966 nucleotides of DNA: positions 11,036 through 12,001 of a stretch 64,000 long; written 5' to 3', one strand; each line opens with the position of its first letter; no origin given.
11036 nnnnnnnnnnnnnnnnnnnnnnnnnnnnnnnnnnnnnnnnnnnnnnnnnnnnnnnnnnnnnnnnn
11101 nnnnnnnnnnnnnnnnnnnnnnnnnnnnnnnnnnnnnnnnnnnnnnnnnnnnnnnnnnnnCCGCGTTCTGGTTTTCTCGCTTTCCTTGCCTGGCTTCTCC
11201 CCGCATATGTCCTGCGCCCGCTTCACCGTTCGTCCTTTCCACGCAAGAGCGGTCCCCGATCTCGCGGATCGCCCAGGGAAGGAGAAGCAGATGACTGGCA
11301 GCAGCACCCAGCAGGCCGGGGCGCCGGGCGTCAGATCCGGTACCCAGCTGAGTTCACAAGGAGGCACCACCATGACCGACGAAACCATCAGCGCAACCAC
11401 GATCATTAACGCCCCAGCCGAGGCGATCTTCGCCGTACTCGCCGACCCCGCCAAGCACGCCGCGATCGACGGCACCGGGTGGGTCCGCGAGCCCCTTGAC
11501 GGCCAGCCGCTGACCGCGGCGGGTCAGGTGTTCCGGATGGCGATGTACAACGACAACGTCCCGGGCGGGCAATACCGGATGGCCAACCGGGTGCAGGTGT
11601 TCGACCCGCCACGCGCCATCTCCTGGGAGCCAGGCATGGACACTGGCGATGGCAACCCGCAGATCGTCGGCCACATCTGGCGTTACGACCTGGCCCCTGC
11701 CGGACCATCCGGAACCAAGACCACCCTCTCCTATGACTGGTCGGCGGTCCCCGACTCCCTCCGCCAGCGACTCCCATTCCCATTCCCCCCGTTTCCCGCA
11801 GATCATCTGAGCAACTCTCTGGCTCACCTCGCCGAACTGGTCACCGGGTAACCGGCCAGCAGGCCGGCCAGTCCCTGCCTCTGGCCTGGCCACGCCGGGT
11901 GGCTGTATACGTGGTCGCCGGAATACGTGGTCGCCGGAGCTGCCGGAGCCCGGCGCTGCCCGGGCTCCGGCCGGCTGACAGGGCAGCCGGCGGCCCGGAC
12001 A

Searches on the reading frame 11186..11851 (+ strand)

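Call 16: search_protein_families(library=pfam, proteins=[window:11186-11851:+], max_evalue=0.01)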
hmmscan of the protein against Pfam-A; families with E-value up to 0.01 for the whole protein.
window:11186-11851:+ (221 aa): 2 families
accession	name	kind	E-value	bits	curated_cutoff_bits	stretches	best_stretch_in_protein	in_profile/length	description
PF10604.15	Polyketide_cyc2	-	9.7e-07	29.6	27.4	1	67-187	3-110/142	Polyketide cyclase / dehydrase and lipid transport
PF08327.17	AHSA1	-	0.0021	18.7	22.1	1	75-189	1-100/125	Activator of Hsp90 ATPase homolog 1-like protein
